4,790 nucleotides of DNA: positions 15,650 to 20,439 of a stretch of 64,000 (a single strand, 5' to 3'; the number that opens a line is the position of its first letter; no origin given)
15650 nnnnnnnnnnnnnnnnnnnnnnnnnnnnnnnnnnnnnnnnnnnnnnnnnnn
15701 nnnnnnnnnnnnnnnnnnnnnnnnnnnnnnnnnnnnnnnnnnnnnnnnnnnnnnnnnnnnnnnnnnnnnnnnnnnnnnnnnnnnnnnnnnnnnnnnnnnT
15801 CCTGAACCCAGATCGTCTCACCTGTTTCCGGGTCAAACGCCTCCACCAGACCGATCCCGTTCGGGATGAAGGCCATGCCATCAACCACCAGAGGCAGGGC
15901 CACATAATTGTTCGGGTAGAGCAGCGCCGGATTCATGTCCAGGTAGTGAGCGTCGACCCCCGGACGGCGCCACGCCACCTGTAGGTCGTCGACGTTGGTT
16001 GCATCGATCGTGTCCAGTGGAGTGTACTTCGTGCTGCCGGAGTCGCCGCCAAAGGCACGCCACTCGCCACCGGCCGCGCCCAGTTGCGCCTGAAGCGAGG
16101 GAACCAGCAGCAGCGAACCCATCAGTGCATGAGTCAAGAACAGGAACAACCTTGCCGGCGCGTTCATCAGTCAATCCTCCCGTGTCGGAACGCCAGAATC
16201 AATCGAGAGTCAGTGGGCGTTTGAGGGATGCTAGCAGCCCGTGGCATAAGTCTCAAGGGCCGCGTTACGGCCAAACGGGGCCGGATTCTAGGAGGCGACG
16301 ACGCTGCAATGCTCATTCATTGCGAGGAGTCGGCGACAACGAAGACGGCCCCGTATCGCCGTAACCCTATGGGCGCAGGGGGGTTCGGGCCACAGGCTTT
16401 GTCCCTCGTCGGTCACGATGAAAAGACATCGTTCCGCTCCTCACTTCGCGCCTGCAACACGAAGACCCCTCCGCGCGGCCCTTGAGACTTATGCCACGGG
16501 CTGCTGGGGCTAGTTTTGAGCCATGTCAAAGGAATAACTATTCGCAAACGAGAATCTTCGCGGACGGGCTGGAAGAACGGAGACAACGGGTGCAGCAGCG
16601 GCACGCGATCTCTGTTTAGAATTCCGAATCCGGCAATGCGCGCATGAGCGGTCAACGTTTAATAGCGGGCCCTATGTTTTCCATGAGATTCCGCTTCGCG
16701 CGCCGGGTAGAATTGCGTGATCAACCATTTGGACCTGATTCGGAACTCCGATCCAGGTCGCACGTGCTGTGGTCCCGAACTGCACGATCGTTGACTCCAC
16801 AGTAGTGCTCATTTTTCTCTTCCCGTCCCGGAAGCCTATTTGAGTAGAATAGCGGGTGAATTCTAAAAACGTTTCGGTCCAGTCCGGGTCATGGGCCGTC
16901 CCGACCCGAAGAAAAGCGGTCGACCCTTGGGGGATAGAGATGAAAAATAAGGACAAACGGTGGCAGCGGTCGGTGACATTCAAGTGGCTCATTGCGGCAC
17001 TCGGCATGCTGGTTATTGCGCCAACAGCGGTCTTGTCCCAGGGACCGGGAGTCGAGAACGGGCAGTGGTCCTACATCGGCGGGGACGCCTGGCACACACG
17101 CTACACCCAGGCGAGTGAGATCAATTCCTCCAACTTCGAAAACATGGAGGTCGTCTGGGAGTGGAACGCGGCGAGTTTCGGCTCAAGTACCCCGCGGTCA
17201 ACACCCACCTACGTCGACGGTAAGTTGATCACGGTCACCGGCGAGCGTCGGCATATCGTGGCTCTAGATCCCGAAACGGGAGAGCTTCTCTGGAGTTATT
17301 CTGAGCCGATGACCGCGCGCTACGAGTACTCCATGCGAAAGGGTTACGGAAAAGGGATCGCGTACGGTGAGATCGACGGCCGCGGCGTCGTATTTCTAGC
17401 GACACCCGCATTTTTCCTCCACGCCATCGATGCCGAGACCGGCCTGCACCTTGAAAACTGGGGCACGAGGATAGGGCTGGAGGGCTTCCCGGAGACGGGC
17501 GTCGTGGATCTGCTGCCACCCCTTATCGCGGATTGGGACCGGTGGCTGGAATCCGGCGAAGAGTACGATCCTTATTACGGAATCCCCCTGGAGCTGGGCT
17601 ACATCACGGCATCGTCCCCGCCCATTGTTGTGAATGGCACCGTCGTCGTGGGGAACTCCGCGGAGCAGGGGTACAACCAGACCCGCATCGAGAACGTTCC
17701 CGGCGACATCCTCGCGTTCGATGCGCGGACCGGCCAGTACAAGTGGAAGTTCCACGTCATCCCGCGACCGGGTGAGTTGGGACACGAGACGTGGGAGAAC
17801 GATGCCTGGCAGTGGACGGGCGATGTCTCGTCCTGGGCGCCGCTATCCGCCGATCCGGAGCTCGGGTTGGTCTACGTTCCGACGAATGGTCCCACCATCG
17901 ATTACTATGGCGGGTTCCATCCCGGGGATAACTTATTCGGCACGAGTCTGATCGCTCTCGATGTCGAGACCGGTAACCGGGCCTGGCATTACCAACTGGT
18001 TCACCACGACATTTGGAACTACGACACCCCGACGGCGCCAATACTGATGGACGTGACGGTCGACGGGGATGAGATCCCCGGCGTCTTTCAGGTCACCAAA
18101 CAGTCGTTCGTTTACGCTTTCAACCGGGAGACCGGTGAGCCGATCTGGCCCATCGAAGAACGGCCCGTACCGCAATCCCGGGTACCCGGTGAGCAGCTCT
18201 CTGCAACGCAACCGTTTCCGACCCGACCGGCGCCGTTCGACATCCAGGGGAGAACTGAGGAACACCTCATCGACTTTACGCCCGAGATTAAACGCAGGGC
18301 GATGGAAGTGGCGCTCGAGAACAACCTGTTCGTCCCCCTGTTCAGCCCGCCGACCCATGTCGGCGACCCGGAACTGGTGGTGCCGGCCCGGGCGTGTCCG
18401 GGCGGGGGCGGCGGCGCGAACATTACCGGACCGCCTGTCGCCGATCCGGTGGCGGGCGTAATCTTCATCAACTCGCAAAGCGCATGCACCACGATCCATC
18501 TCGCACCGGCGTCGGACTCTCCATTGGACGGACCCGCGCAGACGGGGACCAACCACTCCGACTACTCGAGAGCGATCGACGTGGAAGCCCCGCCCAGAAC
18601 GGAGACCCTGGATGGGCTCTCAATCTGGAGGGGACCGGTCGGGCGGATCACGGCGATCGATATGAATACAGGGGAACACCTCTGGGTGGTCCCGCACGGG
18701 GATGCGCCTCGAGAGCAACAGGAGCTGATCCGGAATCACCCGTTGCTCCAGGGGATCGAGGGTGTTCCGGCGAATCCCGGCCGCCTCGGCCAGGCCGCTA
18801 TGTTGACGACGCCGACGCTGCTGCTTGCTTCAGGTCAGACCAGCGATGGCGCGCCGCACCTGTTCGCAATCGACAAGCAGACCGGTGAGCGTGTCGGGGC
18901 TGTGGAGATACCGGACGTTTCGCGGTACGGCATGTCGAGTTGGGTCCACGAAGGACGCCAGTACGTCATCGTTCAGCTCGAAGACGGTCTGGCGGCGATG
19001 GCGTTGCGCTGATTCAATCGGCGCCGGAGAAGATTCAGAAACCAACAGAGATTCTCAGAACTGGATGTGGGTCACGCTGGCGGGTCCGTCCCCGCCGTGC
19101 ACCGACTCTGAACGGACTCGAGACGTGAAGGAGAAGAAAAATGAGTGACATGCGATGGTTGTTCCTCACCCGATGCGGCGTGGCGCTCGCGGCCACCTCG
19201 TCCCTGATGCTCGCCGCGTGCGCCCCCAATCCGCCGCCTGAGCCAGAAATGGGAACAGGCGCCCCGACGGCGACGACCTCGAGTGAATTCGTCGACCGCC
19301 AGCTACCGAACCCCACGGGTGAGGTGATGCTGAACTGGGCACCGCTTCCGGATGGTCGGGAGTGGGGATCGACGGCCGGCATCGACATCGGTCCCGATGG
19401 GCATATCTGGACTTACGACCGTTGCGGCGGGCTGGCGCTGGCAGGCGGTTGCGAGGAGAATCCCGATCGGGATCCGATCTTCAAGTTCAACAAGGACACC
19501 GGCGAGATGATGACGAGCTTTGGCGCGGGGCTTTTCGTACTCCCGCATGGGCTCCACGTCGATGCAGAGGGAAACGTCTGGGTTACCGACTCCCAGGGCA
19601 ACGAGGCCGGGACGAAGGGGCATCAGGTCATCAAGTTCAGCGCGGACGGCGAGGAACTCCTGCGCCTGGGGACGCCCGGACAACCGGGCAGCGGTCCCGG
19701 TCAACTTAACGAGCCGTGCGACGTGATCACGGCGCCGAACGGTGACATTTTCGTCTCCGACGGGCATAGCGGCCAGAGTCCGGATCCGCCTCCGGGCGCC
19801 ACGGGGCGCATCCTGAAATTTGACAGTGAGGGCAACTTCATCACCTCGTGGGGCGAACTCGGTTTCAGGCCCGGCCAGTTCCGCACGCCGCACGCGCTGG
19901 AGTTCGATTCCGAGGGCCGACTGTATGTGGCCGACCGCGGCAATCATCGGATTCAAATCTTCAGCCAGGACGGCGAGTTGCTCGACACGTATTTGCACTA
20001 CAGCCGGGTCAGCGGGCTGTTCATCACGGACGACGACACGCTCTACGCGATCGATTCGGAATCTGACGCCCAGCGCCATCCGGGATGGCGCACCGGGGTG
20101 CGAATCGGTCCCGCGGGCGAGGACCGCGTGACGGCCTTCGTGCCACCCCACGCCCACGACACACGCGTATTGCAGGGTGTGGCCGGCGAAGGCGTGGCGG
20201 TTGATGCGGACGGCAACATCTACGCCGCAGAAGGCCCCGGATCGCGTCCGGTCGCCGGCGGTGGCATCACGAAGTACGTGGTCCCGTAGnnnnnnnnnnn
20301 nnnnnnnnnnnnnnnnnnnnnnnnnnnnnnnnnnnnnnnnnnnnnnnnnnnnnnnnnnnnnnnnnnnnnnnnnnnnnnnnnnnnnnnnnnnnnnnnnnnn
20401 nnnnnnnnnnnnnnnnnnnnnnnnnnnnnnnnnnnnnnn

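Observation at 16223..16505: Perfect 32-bp inverted repeat pair in the divergent promoter region between two PQQ dehydrogenase paralogues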

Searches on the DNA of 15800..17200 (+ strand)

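Call 5: search_rna_families(source=window, start=15800, end=17200, threshold=evalue, max_evalue=10)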
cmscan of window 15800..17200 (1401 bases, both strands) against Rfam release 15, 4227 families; matches with E-value up to 10: 2.
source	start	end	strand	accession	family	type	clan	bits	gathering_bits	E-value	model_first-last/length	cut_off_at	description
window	16871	16905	-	RF01369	CRISPR-DR56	Gene; CRISPR;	-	21.3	35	0.32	1-37/37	no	CRISPR RNA direct repeat element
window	16105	16138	-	RF00223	IRES_Bip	Cis-reg; IRES;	-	8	40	8.6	1-263/263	no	bip internal ribosome entry site (IRES)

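Call 25: search_dna_similar(query=window:16168-16900:+, collection=plasmids, mode=distant, max_evalue=0.01)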
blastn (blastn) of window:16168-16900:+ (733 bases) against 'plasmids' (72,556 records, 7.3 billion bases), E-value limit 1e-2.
No match.

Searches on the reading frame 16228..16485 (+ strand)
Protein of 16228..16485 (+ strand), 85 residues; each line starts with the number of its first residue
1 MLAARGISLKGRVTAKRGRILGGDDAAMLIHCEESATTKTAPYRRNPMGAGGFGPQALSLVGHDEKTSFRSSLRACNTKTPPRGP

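Call 6: search_protein_families(library=pfam, proteins=[window:16228-16485:+])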
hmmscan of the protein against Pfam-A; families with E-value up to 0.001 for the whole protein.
window:16228-16485:+ (85 aa): 0 families

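Call 63: search_protein_representatives(protein=window:16228-16482:+)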
Query: 85 residues. Proteins with E-value up to 0.001 (for the whole library): 78; up to 1e-10: 38; up to 1e-30: 2. The best 78 are listed.
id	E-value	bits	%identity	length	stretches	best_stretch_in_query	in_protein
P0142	6.0e-38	144.5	83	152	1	2-85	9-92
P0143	2.2e-34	133.2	88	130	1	3-85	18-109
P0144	1.8e-30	120.7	76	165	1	2-84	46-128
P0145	1.5e-29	117.7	86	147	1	2-71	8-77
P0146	3.0e-27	110.4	76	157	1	2-85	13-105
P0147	3.7e-25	103.8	81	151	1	2-85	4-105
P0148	8.4e-25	102.6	86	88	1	28-85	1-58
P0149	1.1e-24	102.2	86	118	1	28-85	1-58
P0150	2.6e-23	97.9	84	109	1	23-85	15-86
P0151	8.8e-23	96.2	84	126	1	28-85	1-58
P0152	1.3e-22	95.7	84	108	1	23-85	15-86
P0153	1.1e-20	89.5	90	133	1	28-85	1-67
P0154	2.1e-20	88.6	87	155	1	2-53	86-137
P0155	1.5e-19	85.9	83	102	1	28-85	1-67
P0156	1.8e-19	85.6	66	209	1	1-73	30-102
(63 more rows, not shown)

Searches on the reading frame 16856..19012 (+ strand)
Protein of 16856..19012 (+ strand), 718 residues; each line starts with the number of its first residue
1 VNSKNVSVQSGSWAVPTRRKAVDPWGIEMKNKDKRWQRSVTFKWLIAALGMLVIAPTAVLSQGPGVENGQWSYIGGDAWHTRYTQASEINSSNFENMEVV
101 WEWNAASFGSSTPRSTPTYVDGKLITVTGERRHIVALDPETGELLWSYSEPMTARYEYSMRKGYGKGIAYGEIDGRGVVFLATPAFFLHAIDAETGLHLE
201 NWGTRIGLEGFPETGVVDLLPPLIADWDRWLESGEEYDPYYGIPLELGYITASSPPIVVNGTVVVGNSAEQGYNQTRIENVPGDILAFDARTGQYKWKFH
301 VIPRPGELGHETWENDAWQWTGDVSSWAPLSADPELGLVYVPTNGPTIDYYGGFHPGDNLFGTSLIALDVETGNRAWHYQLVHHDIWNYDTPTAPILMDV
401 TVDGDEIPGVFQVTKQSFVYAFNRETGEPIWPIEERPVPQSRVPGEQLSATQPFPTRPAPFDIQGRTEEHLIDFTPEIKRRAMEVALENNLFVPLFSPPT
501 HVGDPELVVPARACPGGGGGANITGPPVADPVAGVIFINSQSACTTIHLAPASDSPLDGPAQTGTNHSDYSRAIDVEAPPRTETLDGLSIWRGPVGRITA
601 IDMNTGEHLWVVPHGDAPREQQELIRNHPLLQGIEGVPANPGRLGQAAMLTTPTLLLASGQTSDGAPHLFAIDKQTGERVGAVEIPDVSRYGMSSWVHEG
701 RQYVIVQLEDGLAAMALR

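Call 6: search_protein_families(library=pfam, proteins=[window:16856-19012:+])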
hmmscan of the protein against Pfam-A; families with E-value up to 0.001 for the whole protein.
window:16856-19012:+ (718 aa): 2 families
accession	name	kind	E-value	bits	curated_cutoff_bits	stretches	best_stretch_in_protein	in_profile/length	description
PF01011.28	PQQ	-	2e-148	496.2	26.7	1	71-704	1-595/595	Glucose/ethanol/alcohol dehydrogenase, beta-propeller domain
PF13360.13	PQQ_2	-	4.2e-16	59.7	27.6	1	60-196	25-138/233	Outer membrane protein assembly factor BamB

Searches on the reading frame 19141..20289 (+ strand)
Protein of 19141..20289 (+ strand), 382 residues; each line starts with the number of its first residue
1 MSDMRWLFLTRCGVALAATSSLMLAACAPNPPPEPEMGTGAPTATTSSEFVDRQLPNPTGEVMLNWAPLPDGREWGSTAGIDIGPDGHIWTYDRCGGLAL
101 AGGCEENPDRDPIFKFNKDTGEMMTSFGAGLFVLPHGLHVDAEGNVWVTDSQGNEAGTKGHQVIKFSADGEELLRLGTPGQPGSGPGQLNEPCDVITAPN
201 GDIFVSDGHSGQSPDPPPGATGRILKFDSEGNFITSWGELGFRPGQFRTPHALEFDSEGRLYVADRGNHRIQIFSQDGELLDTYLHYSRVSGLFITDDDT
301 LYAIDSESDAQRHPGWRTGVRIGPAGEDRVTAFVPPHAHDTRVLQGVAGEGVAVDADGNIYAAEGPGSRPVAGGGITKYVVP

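Call 16: find_encoding_contigs(protein=window:19141-20289:+, flank=6000, max_places=6)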
Protein window:19141-20289:+ (382 aa): no gene with exactly this product is on record in the collection.

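Call 24: search_protein_families(library=pfam, proteins=[window:19141-20289:+], max_evalue=0.001)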
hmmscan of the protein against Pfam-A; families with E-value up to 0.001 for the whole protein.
window:19141-20289:+ (382 aa): 5 families
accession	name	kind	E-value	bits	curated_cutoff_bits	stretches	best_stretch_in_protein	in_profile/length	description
PF01436.27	NHL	-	2.2e-19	68.9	20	1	247-274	1-28/28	NHL repeat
PF08450.18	SGL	-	4.4e-08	33.5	26.3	0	134-179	185-223/246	SMP-30/Gluconolactonase/LRE-like region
PF25021.1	TEN_NHL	-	0.00012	21.6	27.1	0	247-274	329-356/357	Teneurin NHL domain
PF13449.12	Phytase-like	-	0.00015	22.2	27.6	0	137-181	72-109/284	Esterase-like activity of phytase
PF20067.5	SSL_N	-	0.00033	20.9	18.9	0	350-363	24-37/46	Strictosidine synthase-like, N-terminal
